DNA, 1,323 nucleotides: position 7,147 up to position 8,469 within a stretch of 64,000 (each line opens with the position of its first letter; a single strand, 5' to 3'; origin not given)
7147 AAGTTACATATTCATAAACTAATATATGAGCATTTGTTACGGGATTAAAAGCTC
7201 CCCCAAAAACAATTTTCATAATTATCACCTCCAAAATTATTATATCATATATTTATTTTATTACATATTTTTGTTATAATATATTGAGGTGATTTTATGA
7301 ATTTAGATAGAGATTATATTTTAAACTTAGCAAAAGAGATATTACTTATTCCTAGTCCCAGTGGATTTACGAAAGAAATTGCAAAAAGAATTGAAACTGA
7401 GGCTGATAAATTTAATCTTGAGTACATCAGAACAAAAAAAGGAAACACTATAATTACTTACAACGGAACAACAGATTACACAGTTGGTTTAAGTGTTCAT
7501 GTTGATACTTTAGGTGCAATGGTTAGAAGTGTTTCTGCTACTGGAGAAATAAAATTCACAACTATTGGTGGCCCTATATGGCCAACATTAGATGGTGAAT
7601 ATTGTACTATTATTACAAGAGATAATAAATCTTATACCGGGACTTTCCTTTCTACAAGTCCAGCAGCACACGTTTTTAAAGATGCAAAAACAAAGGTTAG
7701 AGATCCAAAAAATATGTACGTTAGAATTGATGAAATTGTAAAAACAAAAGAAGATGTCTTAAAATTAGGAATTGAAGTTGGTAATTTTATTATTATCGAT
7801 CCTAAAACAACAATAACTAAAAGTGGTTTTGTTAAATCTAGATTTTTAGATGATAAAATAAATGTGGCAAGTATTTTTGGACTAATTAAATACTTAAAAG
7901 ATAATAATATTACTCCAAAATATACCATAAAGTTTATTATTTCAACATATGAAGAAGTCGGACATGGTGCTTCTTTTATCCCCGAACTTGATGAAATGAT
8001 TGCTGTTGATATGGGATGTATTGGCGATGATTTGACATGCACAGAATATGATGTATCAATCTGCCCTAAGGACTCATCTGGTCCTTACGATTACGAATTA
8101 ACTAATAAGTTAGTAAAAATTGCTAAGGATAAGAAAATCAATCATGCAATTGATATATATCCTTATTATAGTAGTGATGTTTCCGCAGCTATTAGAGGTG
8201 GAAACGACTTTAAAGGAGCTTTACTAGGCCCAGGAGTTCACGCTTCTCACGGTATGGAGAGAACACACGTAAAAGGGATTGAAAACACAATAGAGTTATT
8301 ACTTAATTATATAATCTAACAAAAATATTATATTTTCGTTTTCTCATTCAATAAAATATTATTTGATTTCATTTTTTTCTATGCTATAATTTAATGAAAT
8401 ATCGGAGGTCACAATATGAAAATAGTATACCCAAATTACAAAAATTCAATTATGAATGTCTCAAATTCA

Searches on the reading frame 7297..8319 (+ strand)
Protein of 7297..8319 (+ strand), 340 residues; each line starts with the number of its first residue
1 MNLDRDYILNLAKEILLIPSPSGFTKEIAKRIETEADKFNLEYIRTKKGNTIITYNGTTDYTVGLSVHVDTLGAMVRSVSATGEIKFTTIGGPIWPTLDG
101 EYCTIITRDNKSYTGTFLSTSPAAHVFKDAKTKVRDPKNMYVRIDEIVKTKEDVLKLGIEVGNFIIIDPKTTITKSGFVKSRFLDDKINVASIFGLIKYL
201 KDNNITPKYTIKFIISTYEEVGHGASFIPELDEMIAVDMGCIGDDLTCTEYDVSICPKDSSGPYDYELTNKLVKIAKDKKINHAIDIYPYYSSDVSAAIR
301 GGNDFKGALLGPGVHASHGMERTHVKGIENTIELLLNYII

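Call 80: search_protein_families(library=pfam, proteins=[window:7297-8319:+], max_evalue=0.0001)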
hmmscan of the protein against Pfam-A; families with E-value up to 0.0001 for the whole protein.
window:7297-8319:+ (340 aa): 2 families
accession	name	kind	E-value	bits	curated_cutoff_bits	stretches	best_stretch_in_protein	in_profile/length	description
PF05343.19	Peptidase_M42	-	9.8e-72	241.9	23.2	1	49-334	1-292/292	M42 glutamyl aminopeptidase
PF01546.33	Peptidase_M20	-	1.7e-05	25.3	24.6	1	184-338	34-203/206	Peptidase family M20/M25/M40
